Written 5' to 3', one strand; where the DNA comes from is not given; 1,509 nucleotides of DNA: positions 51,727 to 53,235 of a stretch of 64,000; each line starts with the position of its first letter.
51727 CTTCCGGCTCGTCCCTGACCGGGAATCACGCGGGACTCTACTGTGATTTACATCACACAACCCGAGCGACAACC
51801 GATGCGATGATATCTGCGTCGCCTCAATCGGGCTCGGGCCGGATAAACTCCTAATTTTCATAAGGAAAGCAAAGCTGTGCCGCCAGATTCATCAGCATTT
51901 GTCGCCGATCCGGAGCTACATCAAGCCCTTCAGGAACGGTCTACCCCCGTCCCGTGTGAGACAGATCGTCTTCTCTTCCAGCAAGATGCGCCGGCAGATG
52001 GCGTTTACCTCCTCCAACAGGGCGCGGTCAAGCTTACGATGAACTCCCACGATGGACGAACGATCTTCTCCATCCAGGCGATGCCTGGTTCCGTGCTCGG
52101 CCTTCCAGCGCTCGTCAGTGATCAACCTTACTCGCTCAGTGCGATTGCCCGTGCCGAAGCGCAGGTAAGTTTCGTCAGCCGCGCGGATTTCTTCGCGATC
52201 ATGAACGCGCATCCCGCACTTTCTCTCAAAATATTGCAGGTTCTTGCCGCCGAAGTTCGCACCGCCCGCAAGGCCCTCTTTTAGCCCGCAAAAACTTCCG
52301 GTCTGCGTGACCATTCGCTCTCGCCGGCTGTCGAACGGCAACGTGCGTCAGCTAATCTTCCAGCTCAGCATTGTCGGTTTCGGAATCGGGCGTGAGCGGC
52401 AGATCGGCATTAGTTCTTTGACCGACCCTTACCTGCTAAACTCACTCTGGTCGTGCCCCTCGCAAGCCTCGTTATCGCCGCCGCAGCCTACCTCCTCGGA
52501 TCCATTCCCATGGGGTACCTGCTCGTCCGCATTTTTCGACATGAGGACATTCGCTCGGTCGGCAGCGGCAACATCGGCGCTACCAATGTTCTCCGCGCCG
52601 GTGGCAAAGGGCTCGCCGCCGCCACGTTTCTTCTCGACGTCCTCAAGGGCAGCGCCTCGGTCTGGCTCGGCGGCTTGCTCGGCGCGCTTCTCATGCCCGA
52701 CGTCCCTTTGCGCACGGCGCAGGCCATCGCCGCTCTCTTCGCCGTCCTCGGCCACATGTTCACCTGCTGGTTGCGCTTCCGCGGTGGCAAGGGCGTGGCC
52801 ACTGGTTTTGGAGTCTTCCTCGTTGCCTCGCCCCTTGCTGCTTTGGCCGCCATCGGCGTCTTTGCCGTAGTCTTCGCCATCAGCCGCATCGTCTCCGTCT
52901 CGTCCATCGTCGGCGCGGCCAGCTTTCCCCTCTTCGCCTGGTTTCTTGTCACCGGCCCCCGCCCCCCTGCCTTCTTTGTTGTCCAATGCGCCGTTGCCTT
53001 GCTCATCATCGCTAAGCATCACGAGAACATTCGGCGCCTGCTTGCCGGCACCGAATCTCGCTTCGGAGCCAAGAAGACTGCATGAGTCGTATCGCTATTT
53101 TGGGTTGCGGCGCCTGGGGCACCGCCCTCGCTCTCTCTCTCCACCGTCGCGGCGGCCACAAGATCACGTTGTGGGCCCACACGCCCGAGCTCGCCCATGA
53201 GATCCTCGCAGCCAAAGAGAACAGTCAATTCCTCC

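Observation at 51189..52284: Tandem HTH-less Crp sensor-domain genes, each behind a CRP-type box: candidate anti-CRP feedback module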

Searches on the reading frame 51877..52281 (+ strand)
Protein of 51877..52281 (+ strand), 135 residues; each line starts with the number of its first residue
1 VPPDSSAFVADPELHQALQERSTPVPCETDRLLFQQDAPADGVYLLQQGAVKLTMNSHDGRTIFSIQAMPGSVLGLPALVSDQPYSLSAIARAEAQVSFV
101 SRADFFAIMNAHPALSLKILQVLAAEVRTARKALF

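Call 3: search_protein_families(library=pfam, proteins=[window:51877-52281:+], max_evalue=0.01)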
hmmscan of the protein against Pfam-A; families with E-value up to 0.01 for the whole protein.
window:51877-52281:+ (135 aa): 1 family
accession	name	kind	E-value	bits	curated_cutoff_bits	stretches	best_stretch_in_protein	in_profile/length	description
PF00027.35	cNMP_binding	-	4.4e-16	59.1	27.5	1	28-112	5-89/89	Cyclic nucleotide-binding domain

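Call 4: search_protein_families(library=ncbifam, proteins=[window:51877-52281:+], max_evalue=0.01)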
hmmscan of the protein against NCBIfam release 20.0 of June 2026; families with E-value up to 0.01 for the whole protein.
window:51877-52281:+ (135 aa): 9 families
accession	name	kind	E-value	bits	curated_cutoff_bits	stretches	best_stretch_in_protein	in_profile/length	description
NF006901.0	PRK09392.1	equivalog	1.4e-08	34.4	211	1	32-130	40-137/236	transcriptional activator FtrB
NF058543.1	ActPatMycb56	equivalog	5.5e-07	28.7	460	1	16-122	13-117/317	acetyltransferase Pat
NF050806.1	TransRegFixKCaul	equivalog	4.1e-05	22.9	300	1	28-125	29-123/215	transcriptional regulator FixK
NF041163.2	encap_f2b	equivalog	5.6e-05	22.4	400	1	11-127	84-201/450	family 2B encapsulin nanocompartment shell protein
NF008732.0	PRK11753.1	equivalog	0.00029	20.4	266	1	32-131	33-133/214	cAMP-activated global transcriptional regulator CRP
TIGR03697.1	NtcA_cyano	equivalog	0.00038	20.3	244.95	1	33-127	4-100/193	global nitrogen regulator NtcA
TIGR03896.1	cyc_nuc_ocin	subfamily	0.00076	18.9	161.05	1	28-127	14-117/317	bacteriocin-type transport-associated protein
NF052518.1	TransRegLdrP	equivalog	0.0026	17.8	300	1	33-99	10-75/195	transcriptional regulator LdrP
NF045989.1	TransRegFnrLRhodb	equivalog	0.0036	16.5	300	1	46-133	60-144/245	transcriptional regulator FnrL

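Call 10: find_homologous_proteins(query=window:51877-52281:+)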
Query window:51877-52281:+ (135 aa): 356 proteins with E <= 0.001 among 420 candidates; the best 120 are listed.
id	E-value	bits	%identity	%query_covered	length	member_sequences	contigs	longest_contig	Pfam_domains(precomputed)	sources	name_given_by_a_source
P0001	3.1e-78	277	99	100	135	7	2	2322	PF00027.36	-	-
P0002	1.1e-73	263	95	99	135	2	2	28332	PF00027.36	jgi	jgi:CRP-like cAMP-binding protein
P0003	1.9e-65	236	86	99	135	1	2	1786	PF00027.36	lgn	-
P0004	7.0e-65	234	83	100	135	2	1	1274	PF00027.36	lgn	-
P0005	3.4e-64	232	84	98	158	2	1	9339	PF00027.36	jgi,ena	-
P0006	2.1e-63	230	81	99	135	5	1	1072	PF00027.36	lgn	-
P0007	4.0e-63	229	83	99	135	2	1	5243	PF00027.36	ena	-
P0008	8.8e-63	228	83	99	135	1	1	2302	PF00027.36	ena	-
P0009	4.1e-61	222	81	99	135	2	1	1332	PF00027.36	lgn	-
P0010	9.4e-60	218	78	100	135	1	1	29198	PF00027.36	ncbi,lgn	-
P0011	1.2e-59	217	80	99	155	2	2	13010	PF00027.36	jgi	jgi:CRP-like cAMP-binding protein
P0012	2.3e-59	217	79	100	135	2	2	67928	PF00027.36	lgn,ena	-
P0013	2.4e-57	210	75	99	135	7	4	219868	PF00027.36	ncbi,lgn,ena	-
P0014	4.5e-57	209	76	100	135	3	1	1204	PF00027.36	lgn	-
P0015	5.1e-57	209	78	100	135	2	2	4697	PF00027.36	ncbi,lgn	ncbi:MAG: cyclic nucleotide-binding domain-containing protein [Terracidiphilus sp.]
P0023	3.4e-54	200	72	99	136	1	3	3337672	PF00027.36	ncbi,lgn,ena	-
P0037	4.8e-52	193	72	97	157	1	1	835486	PF00027.36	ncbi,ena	-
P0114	2.9e-44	168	63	98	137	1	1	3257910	PF00027.36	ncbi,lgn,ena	-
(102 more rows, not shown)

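Call 19: find_related_loci(query=A1, collection=genome_contigs, flank=3000)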
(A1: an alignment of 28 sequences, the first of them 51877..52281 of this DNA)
Query A1 (135 aa) in genome_contigs; peptide patterns used: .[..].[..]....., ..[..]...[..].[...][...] (x = any residue, [..] = any of these).
197 stretches matched a pattern; 134 encode a relative of the query (tblastn E <= 1e-3); the best 80 are kept; 80 distinct loci.
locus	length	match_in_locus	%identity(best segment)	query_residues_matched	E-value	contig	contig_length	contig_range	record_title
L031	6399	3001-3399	97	3-135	9e-83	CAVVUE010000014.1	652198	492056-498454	MAG: uncultured Acidobacteriaceae bacterium isolate MFD04492.bin.1.74 genome assembly, contig: contig_23296, whole genom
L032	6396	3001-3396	80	4-135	1e-66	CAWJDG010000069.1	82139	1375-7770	MAG: uncultured Acidobacteriaceae bacterium isolate MFD04492.bin.2.98 genome assembly, contig: contig_65231, whole genom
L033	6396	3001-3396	77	4-135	3e-64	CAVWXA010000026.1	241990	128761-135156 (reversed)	MAG: uncultured Acidobacteriaceae bacterium isolate MFD03399.bin.2.108 genome assembly, contig: contig_546, whole genome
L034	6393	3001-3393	76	4-134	2e-64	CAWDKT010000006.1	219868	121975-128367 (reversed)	MAG: uncultured Acidobacteriaceae bacterium isolate MFD09286.bin.1.126 genome assembly, contig: contig_22548, whole geno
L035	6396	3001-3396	79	4-135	5e-64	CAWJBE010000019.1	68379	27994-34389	MAG: uncultured Acidobacteriaceae bacterium isolate MFD09286.bin.1.190 genome assembly, contig: contig_63372, whole geno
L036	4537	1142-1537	71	3-134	8e-58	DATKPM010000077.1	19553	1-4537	MAG TPA_asm: Candidatus Acidoferrum sp. isolate SMAG_U14791 k141_4644083, whole genome shotgun sequence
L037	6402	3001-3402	68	1-134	2e-56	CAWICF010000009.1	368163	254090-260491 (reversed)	MAG: uncultured Acidobacteriaceae bacterium isolate MFD09567.bin.1.5 genome assembly, contig: contig_46821, whole genome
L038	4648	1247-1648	67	1-134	1e-55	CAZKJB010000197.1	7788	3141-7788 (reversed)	MAG TPA_asm: uncultured Terracidiphilus sp. isolate binchicken_co3_587 genome assembly, contig: NODE_30688_length_7788_c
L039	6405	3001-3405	66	1-135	7e-55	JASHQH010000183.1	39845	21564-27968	MAG: Acidobacteriaceae bacterium isolate JOPF070 JOPF_AWAY_contig_632770, whole genome shotgun sequence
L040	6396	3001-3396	66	4-135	5e-54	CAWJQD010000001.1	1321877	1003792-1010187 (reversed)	MAG: uncultured Acidobacteriaceae bacterium isolate MFD04492.bin.1.183 genome assembly, contig: contig_21061, whole geno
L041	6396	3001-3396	64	4-135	3e-53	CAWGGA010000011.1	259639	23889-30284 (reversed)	MAG: uncultured Acidobacteriaceae bacterium isolate MFD05512.bin.2.120 genome assembly, contig: contig_3289, whole genom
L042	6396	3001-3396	61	4-135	4e-53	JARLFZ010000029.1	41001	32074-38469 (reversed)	MAG: Terracidiphilus sp. isolate MAG_BA147 NODE_30_length_41001_cov_134.165364, whole genome shotgun sequence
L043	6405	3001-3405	61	1-135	3e-53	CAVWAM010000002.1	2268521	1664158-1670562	MAG: uncultured Acidobacteriaceae bacterium isolate MFD03726.bin.1.19 genome assembly, contig: contig_25176, whole genom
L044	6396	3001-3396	61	4-135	2e-52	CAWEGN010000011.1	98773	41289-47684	MAG: uncultured Acidobacteriaceae bacterium isolate MFD03044.bin.1.148 genome assembly, contig: contig_21749, whole geno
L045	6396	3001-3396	61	4-135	4e-52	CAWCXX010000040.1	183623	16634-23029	MAG: uncultured Acidobacteriaceae bacterium isolate MFD03044.bin.2.56 genome assembly, contig: contig_36575, whole genom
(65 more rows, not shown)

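Call 24: search_solved_structures(query=A1, max_evalue=0.001, show_alignments=3)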
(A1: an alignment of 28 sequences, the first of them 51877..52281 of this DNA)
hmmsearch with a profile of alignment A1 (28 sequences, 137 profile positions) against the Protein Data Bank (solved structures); distinct sequences matched with E-value up to 0.001: 54.
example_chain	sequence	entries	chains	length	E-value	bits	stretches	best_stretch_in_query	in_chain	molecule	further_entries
7pza_A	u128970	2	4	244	5.4e-11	45.6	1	28-132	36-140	Putative cAMP-binding protein-catabolite gene activator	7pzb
5w5b_A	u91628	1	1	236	9.1e-08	35.1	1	33-133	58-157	HTH-type transcriptional regulator Cmr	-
5w5a_A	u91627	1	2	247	1e-07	35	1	33-133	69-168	HTH-type transcriptional regulator Cmr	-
5j3u_A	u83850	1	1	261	1.1e-07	34.9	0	35-114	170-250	Protein Kinase A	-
3h3z_A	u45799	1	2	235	1.2e-07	34.8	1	17-123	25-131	Cyclic nucleotide-binding protein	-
3fx3_A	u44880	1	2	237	1.2e-07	34.8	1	17-123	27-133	Cyclic nucleotide-binding protein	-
2pqq_A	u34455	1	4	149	1.5e-07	34.4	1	15-136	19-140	Putative transcriptional regulator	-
2gau_A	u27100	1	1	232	3.6e-07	33.2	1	18-132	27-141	transcriptional regulator, Crp/Fnr family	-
7ets_A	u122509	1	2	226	4.1e-07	33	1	32-133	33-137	Crp/Fnr family transcriptional regulator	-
3h3u_A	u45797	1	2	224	4.4e-07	32.9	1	13-133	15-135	PROBABLE TRANSCRIPTIONAL REGULATORY PROTEIN (PROBABLY CRP/FNR-FAMILY)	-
3mzh_A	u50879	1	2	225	4.5e-07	32.9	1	13-133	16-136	PROBABLE TRANSCRIPTIONAL REGULATORY PROTEIN (PROBABLY CRP/FNR-FAMILY)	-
3d0s_A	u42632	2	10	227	4.6e-07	32.9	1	13-133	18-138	TRANSCRIPTIONAL REGULATORY PROTEIN | PROBABLE TRANSCRIPTIONAL REGULATORY PROTEIN (PROBABLY CRP/ FNR-FAMILY)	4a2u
3i54_A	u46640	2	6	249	5.7e-07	32.5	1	13-133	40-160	Transcriptional regulator, Crp/Fnr family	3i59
5d1i_A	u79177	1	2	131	7.2e-07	32.2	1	14-116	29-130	Cyclic nucleotide-binding protein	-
4cyd_A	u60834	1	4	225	5.7e-06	29.3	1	13-134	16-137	PROBABLE TRANSCRIPTION REGULATOR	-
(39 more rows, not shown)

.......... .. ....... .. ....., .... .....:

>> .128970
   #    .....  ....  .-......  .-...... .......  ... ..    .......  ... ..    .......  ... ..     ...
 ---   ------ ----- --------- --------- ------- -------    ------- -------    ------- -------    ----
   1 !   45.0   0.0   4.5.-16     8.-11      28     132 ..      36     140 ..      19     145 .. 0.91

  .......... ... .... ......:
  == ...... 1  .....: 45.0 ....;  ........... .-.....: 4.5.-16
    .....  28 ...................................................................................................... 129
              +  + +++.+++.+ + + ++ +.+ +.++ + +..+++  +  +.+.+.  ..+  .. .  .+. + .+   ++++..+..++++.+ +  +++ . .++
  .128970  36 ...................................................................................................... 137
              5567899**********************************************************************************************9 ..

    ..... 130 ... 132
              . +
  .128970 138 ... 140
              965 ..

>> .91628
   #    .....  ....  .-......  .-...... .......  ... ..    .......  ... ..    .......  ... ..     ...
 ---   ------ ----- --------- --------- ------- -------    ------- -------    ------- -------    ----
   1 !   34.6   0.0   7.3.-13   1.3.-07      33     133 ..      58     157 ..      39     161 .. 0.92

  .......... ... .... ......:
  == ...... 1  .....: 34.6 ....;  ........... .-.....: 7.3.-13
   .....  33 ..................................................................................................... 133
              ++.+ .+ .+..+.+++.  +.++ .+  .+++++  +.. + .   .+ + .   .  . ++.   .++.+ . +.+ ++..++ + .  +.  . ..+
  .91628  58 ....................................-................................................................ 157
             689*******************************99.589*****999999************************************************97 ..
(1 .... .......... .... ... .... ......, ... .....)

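Call 31: predict_structure(alignment_id=A1)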
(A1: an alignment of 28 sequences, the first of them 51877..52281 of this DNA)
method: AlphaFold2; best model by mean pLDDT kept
length: 135 residues; sequences in the alignment: 28
mean_pLDDT: 94.4   pTM: 0.88
mean pLDDT of the five models: 94.4, 92.2, 89.1, 88.4, 86.9
residues with pLDDT >= 90: 120; 70-90: 14; 50-70: 1; < 50: 0
segments of 3 or more residues with pLDDT < 50: none
pLDDT, mean of each block of 10 residues (from residue 1): 85 97 97 97 97 94 94 96 96 98 97 94 90 85
secondary structure, 60 per line:
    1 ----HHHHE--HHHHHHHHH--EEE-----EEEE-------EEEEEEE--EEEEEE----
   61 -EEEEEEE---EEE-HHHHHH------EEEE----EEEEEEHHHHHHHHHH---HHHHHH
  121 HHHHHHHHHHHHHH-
elements in order: H5-8 H12-20 E23-25 E31-34 E42-48 E51-56 E62-68 E72-74 H76-81 E88-91 E96-101 H102-111 H115-134

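Call 36: fold_search(model_id=the predicted structure, library=pdb)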
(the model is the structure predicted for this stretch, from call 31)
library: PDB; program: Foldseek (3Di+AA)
matches with E <= 10: 1647; with E <= 0.001: 591
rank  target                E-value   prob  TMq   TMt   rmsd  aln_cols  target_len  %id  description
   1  4byy_B                1.1e-08  1.00  0.70  0.50   3.4       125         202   24  Apo GlxR (released 2014-07-30)
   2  2pqq_A                1.3e-08  1.00  0.64  0.59   4.5       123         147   24  Structural Genomics, the crystal structure of the N-terminal domain of a transcriptional regulator from Streptomyces c (released 2007-06-05)
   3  4ev0_D                1.4e-08  1.00  0.77  0.50   2.8       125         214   22  Crystal Structure of Thermus thermophilus Catabolite Activator Protein (released 2012-06-20)
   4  4byy_A                1.6e-08  1.00  0.74  0.47   2.9       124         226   24  Apo GlxR (released 2014-07-30)
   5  3d0s_A                1.6e-08  1.00  0.72  0.46   3.4       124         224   23  cAMP receptor protein from m.tuberculosis, cAMP-free form (released 2009-02-03)
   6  4a2u_D                2.5e-08  1.00  0.77  0.52   2.1       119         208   24  CRP(CAP) from Myco. Tuberculosis, with cAMP (released 2012-10-10)
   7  2pqq_D                2.6e-08  1.00  0.65  0.62   4.4       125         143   24  Structural Genomics, the crystal structure of the N-terminal domain of a transcriptional regulator from Streptomyces c (released 2007-06-05)
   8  7pza_A                3.8e-08  1.00  0.76  0.48   3.7       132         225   23  Structure of the Clr-cAMP-DNA complex (released 2022-11-02)
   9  2pqq_C                4.0e-08  1.00  0.65  0.63   4.3       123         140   24  Structural Genomics, the crystal structure of the N-terminal domain of a transcriptional regulator from Streptomyces c (released 2007-06-05)
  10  4ev0_A                4.3e-08  1.00  0.77  0.51   2.8       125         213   22  Crystal Structure of Thermus thermophilus Catabolite Activator Protein (released 2012-06-20)
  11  4a2u_H                4.6e-08  1.00  0.71  0.45   3.2       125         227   24  CRP(CAP) from Myco. Tuberculosis, with cAMP (released 2012-10-10)
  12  3h3u_B                4.6e-08  1.00  0.70  0.47   3.4       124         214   24  Crystal structure of CRP (cAMP receptor Protein) from Mycobacterium tuberculosis (released 2010-02-02)
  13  2pqq_B                4.9e-08  1.00  0.65  0.62   4.1       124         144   24  Structural Genomics, the crystal structure of the N-terminal domain of a transcriptional regulator from Streptomyces c (released 2007-06-05)
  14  4cyd_A                5.8e-08  1.00  0.73  0.47   3.7       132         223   23  GlxR bound to cAMP (released 2014-12-17)
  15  8otq_A                5.8e-08  1.00  0.70  0.11   4.8       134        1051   19  Cryo-EM structure of Strongylocentrotus purpuratus sperm-specific Na+/H+ exchanger SLC9C1 in GDN (released 2023-11-01)
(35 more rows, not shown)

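Call 81: list_cluster_members(proteins=[P0023, P0114, P0037, P0013])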
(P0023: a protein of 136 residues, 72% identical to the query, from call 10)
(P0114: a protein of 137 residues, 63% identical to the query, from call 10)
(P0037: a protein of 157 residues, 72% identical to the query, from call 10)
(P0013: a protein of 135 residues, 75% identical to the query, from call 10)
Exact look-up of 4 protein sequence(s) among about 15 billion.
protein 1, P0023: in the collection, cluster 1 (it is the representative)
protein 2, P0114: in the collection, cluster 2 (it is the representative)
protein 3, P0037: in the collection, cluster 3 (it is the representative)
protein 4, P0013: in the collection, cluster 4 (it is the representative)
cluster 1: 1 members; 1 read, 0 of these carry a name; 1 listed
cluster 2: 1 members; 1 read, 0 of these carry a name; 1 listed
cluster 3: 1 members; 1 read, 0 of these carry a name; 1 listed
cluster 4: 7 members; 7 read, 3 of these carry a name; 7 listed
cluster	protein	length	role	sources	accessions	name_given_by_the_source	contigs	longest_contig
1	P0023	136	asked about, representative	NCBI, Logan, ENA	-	-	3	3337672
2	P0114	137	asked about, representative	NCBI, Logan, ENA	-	-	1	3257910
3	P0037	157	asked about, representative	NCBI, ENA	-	-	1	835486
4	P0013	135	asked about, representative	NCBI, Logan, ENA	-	-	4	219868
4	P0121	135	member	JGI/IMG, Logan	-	CRP-like cAMP-binding protein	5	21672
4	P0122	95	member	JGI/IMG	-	CRP-like cAMP-binding protein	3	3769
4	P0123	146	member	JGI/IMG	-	CRP-like cAMP-binding protein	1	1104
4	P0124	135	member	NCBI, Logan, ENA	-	-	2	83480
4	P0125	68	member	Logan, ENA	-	-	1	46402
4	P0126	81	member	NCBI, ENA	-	-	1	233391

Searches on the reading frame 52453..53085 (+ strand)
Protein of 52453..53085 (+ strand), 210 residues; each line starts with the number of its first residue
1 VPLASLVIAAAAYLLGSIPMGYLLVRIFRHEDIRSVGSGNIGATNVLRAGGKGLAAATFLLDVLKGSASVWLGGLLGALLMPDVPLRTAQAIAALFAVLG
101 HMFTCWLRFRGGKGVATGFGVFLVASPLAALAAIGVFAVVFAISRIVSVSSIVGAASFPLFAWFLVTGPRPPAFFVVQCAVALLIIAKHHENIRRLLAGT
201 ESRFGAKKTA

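Call 3: search_protein_families(library=pfam, proteins=[window:52453-53085:+], max_evalue=0.01)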
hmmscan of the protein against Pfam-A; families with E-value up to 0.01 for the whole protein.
window:52453-53085:+ (210 aa): 1 family
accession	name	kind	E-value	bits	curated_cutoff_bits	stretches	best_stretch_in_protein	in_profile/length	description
PF02660.20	G3P_acyltransf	-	8.8e-56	189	24.1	1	11-196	1-164/164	Glycerol-3-phosphate acyltransferase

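Call 4: search_protein_families(library=ncbifam, proteins=[window:52453-53085:+], max_evalue=0.01)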
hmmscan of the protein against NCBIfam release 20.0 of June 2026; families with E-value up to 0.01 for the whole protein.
window:52453-53085:+ (210 aa): 8 families
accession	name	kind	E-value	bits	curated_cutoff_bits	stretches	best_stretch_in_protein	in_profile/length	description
TIGR00023.1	TIGR00023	equivalog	6.5e-50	169.7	137.2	1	6-204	6-193/196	glycerol-3-phosphate 1-O-acyltransferase PlsY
NF010993.0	PRK14417.1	equivalog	8.5e-31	107.3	249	1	4-164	4-156/232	membrane protein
NF010990.0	PRK14414.1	equivalog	3.2e-23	82.5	261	1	7-167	9-162/210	glycerol-3-phosphate acyltransferase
NF010992.0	PRK14416.1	equivalog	4.4e-23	82.4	222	1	12-168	6-161/207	membrane protein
NF010976.0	PRK14399.1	equivalog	4.5e-23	82.4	419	1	7-164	12-169/258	membrane protein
NF001254.0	PRK00220.2-1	equivalog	1.2e-17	64.6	199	1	9-161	10-155/182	glycerol-3-phosphate 1-O-acyltransferase PlsY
NF010978.0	PRK14401.1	equivalog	5.2e-16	59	163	1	6-139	3-124/187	membrane protein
NF010987.0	PRK14411.1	equivalog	2.5e-13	50.3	243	1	8-202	6-188/204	membrane protein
